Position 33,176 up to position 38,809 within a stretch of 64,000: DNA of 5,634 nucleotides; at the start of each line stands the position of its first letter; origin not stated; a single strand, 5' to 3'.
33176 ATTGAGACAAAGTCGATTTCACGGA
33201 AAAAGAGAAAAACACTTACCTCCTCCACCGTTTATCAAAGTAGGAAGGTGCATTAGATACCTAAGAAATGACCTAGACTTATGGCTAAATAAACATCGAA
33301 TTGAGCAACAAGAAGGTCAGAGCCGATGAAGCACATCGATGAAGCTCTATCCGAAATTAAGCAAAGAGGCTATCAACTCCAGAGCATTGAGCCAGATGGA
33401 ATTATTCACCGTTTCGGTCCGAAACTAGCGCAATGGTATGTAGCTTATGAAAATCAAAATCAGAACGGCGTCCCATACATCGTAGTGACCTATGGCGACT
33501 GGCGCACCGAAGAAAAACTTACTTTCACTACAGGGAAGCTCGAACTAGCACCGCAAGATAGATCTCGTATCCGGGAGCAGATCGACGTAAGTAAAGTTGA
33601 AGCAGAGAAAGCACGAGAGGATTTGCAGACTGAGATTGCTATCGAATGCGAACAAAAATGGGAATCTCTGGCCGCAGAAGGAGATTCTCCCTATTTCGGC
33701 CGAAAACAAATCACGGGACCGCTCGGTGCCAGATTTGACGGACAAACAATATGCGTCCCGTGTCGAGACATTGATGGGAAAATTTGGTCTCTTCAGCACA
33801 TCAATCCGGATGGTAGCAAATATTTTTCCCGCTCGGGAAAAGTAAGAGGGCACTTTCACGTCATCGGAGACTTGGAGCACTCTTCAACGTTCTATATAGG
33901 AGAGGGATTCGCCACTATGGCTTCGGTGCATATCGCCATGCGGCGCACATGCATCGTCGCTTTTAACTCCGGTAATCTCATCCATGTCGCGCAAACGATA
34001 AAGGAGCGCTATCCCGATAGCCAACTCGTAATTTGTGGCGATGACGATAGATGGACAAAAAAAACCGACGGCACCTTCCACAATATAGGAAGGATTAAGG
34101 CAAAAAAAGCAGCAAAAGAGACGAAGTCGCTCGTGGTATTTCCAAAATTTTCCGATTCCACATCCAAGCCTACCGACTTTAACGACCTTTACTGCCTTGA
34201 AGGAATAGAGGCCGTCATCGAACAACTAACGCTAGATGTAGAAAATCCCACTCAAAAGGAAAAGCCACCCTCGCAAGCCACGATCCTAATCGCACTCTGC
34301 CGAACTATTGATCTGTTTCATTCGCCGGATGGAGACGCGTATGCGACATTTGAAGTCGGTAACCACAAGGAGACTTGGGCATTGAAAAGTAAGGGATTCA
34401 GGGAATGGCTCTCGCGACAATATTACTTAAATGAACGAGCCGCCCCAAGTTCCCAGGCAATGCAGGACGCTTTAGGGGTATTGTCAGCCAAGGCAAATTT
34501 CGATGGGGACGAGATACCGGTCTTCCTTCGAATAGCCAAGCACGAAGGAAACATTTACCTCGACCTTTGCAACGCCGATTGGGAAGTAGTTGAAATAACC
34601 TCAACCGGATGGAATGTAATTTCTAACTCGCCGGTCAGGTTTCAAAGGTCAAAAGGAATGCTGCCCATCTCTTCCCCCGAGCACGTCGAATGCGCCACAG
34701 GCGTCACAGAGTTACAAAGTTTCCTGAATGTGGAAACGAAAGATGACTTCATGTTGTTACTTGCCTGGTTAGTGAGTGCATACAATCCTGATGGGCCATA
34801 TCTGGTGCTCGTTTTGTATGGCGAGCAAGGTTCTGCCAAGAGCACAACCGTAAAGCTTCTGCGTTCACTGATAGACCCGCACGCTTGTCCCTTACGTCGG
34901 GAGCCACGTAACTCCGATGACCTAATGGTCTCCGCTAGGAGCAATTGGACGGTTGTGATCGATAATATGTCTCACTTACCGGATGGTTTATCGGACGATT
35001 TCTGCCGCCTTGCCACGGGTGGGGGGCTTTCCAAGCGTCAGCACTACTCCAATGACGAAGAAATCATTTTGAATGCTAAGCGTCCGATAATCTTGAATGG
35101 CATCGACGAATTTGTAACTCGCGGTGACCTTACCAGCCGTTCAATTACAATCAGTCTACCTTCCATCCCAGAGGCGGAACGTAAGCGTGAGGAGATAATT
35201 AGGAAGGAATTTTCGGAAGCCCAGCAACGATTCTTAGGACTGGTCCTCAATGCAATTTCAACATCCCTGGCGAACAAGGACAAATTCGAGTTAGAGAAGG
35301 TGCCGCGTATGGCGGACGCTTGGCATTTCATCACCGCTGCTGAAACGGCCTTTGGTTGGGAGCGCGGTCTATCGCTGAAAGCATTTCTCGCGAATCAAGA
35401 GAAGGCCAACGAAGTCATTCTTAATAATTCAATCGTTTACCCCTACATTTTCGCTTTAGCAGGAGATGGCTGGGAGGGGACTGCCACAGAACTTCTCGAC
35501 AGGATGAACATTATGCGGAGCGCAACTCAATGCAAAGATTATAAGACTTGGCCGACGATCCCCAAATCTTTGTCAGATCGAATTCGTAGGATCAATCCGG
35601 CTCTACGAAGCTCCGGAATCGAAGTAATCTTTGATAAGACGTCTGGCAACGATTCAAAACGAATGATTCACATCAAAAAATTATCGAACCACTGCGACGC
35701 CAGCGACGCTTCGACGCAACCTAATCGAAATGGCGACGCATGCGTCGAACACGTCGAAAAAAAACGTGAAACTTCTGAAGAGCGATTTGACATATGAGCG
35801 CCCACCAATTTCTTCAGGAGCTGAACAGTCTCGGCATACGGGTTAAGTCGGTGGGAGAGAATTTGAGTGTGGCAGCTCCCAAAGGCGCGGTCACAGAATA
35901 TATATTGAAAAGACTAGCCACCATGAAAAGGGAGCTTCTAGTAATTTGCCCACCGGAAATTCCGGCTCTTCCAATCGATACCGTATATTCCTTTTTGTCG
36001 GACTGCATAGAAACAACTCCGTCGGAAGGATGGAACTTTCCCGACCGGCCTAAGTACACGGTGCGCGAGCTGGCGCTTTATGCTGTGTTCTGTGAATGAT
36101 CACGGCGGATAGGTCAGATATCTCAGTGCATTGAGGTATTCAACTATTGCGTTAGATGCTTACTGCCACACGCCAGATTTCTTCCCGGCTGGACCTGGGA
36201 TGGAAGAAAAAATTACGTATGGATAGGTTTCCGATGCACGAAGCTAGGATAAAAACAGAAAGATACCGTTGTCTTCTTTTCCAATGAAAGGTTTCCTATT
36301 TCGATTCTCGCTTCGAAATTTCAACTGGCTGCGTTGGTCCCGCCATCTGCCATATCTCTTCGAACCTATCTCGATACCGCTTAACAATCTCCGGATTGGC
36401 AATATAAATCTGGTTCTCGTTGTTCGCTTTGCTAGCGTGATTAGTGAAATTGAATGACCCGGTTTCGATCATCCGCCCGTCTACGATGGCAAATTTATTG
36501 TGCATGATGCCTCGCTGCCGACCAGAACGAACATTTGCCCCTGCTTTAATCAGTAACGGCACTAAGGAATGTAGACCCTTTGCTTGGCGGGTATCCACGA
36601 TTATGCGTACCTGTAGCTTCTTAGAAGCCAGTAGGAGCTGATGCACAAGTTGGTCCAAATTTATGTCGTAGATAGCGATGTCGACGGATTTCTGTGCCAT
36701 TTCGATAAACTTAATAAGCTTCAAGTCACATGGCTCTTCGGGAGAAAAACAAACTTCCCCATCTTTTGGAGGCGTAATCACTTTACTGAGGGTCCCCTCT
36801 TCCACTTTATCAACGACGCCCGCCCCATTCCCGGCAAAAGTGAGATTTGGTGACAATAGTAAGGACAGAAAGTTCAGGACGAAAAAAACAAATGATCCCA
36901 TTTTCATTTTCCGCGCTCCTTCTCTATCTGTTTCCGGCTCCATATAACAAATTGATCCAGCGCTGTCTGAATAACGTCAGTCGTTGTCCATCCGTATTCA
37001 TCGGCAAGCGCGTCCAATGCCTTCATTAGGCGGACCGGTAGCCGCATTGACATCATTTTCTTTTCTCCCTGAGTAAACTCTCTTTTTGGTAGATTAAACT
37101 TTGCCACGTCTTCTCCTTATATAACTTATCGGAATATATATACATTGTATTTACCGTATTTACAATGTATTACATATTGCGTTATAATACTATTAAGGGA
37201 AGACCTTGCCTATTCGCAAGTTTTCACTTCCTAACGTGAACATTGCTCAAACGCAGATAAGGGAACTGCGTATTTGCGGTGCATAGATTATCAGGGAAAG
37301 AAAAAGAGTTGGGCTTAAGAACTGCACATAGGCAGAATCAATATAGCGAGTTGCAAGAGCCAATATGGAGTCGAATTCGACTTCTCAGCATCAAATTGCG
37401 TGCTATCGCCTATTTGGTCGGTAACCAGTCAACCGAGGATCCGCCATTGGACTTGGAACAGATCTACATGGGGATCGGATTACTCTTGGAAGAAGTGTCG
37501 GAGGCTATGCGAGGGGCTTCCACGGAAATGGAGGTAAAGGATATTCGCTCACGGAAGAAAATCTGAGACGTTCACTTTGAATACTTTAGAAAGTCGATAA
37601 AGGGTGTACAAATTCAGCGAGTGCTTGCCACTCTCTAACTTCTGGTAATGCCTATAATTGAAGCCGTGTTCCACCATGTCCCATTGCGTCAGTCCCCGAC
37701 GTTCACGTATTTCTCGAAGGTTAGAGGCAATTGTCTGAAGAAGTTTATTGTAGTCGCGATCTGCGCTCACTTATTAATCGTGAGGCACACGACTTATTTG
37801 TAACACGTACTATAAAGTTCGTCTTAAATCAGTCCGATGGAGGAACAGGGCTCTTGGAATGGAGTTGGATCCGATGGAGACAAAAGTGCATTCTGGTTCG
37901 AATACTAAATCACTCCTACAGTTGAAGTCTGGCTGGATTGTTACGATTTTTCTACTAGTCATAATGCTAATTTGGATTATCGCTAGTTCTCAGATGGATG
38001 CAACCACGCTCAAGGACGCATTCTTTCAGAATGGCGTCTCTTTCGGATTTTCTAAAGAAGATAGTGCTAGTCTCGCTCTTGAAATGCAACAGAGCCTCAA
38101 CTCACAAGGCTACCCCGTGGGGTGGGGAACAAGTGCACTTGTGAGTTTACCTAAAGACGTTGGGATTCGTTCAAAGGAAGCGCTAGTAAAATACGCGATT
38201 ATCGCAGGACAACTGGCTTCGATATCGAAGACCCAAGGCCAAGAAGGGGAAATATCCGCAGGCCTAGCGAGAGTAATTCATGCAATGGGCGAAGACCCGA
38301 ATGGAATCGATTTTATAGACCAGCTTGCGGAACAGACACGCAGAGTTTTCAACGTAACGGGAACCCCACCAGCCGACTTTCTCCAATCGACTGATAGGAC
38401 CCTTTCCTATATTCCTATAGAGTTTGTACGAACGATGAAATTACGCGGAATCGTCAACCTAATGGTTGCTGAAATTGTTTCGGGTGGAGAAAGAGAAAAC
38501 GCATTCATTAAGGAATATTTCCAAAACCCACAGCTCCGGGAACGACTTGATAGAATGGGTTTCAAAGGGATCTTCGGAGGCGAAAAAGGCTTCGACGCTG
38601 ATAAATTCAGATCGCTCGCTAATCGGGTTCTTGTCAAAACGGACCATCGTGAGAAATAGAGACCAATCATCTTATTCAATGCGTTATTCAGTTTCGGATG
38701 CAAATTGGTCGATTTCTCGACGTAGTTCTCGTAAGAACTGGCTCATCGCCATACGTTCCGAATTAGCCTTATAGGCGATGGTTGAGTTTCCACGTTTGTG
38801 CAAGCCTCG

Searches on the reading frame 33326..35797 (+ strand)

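Call 8: search_protein_families(library=pfam, proteins=[window:33326-35797:+], max_evalue=0.01)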
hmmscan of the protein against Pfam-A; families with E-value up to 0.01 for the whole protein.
window:33326-35797:+ (823 aa): 1 family
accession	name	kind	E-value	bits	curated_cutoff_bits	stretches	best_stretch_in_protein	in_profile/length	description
PF13362.12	Toprim_3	-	5.1e-09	36.9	27.2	1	190-294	3-94/95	Toprim domain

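Call 61: search_protein_families(library=phrogs, proteins=[window:33326-35797:+], max_evalue=0.01)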
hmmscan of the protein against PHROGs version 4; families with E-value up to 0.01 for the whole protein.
window:33326-35797:+ (823 aa): 7 families
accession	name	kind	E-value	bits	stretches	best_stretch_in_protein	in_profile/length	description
phrog_2249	-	DNA, RNA and nucleotide metabolism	4.1e-69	235.1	1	33-513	52-548/802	DNA primase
phrog_35358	-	DNA, RNA and nucleotide metabolism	3.2e-68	231.6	1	34-312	56-368/968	DNA primase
phrog_4913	-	DNA, RNA and nucleotide metabolism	2.8e-28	99.3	1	58-302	107-376/1290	replication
phrog_510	-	DNA, RNA and nucleotide metabolism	5.4e-16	59.4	1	92-288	115-344/667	DNA primase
phrog_25777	-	DNA, RNA and nucleotide metabolism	4e-11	42.7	1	139-273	198-326/907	DNA primase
phrog_1313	-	DNA, RNA and nucleotide metabolism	1.7e-08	34.9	1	208-302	6-100/568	DNA helicase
phrog_1139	-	DNA, RNA and nucleotide metabolism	4.3e-06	26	1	161-296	147-276/895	DNA primase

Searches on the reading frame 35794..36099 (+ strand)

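Call 8: search_protein_families(library=pfam, proteins=[window:35794-36099:+], max_evalue=0.01)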
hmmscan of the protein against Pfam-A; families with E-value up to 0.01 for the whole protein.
window:35794-36099:+ (101 aa): 1 family
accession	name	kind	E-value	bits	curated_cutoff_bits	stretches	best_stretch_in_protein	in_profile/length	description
PF18563.6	TubC_N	-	4.3e-09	36.8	26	1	4-49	2-47/52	TubC N-terminal docking domain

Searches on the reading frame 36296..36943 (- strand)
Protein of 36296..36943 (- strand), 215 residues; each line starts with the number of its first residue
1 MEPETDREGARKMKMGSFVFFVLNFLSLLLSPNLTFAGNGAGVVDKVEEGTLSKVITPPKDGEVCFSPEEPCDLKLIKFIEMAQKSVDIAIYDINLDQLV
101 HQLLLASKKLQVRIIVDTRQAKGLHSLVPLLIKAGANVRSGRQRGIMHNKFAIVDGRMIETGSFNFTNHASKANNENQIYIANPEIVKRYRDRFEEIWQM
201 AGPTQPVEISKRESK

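Call 8: search_protein_families(library=pfam, proteins=[window:36296-36943:-], max_evalue=0.01)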
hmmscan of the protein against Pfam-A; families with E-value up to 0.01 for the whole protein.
window:36296-36943:- (215 aa): 2 families
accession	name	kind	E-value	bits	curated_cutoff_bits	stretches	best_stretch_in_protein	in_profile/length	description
PF13091.12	PLDc_2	-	1.3e-23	83.7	27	1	76-198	1-132/132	PLD-like domain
PF07894.18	SACK1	-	6.7e-05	23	21.4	1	138-199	209-270/274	Scaffolding anchor of CK1 domain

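Call 61: search_protein_families(library=phrogs, proteins=[window:36296-36943:-], max_evalue=0.01)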
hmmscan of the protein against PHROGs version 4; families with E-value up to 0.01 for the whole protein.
window:36296-36943:- (215 aa): 1 family
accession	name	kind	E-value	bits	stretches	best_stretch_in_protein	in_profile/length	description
phrog_12711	-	unknown function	1.1e-25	91.3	1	55-198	17-161/162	-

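Call 108: search_protein_families(library=padloc, proteins=[window:36296-36943:-], max_evalue=0.001)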
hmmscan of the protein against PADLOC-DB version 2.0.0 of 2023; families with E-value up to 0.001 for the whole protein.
window:36296-36943:- (215 aa): 13 families
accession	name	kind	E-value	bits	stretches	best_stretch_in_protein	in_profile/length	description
PDLC02614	DrmC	-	1.3e-08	32.7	1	78-188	28-142/153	DrmC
PDLC02607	DrmC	-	9.8e-07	26.3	1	139-206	195-263/265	DrmC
PDLC02588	DrmC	-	1.2e-06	26.3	1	139-198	185-244/256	DrmC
PDLC02606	DrmC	-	2.8e-06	25.2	1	144-197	120-173/182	DrmC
PDLC02585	DrmC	-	3.1e-05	21.7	1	139-197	186-244/253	DrmC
PDLC03924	MkoC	-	5.5e-05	19.4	1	76-188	997-1123/1136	-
PDLC02587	DrmC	-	7.2e-05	19.9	1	142-197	200-255/267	DrmC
PDLC02901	DpdK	-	0.00012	19.9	1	93-199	67-170/173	DpdK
PDLC02609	DrmC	-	0.00042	18.4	1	76-189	101-224/241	DrmC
PDLC02704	PbeA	-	0.00055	16.5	1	124-203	108-200/682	PbeA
PDLC02604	DrmC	-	0.00056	18.4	1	141-203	26-87/92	DrmC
PDLC02597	DrmC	-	0.00064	17.7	0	78-187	103-225/242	DrmC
PDLC02591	DrmC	-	0.00065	17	0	147-196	200-249/260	DrmC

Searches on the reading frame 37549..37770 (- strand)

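Call 8: search_protein_families(library=pfam, proteins=[window:37549-37770:-], max_evalue=0.01)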
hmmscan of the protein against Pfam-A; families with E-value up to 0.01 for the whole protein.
window:37549-37770:- (73 aa): 2 families
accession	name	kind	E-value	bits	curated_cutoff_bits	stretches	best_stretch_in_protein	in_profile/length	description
PF01381.28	HTH_3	-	5.9e-07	29.9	23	1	18-71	1-55/55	Helix-turn-helix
PF12844.13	HTH_19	-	2.4e-05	24.6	30.2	1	16-68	2-55/64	Helix-turn-helix domain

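Call 108: search_protein_families(library=padloc, proteins=[window:37549-37770:-], max_evalue=0.001)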
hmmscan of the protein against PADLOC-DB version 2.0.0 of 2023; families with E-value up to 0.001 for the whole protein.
window:37549-37770:- (73 aa): 2 families
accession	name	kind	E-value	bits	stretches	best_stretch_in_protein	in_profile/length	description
PDLC02926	HTH_VI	-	8e-07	27.2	1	14-71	2-60/92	-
PDLC03954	RmrA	-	0.0004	17.4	1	9-71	6-69/380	-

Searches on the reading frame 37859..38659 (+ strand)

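Call 4: search_protein_families(library=pfam, proteins=[window:37859-38659:+], max_evalue=1)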
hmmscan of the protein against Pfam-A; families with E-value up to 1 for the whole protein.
window:37859-38659:+ (266 aa): 1 family
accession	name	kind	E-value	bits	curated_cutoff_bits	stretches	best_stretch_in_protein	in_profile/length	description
PF16121.10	40S_S4_C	-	0.098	12.7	27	1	87-104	17-34/48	40S ribosomal protein S4 C-terminus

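Call 5: search_protein_families(library=padloc, proteins=[window:37859-38659:+], max_evalue=1)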
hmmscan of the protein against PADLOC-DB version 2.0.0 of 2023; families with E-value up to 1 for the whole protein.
window:37859-38659:+ (266 aa): 0 families

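Call 6: search_protein_families(library=ncbifam, proteins=[window:37859-38659:+], max_evalue=1)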
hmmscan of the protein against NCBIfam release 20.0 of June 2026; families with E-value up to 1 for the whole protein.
window:37859-38659:+ (266 aa): 0 families

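Call 61: search_protein_families(library=phrogs, proteins=[window:37859-38659:+], max_evalue=0.01)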
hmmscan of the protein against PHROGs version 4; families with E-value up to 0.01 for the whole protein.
window:37859-38659:+ (266 aa): 0 families
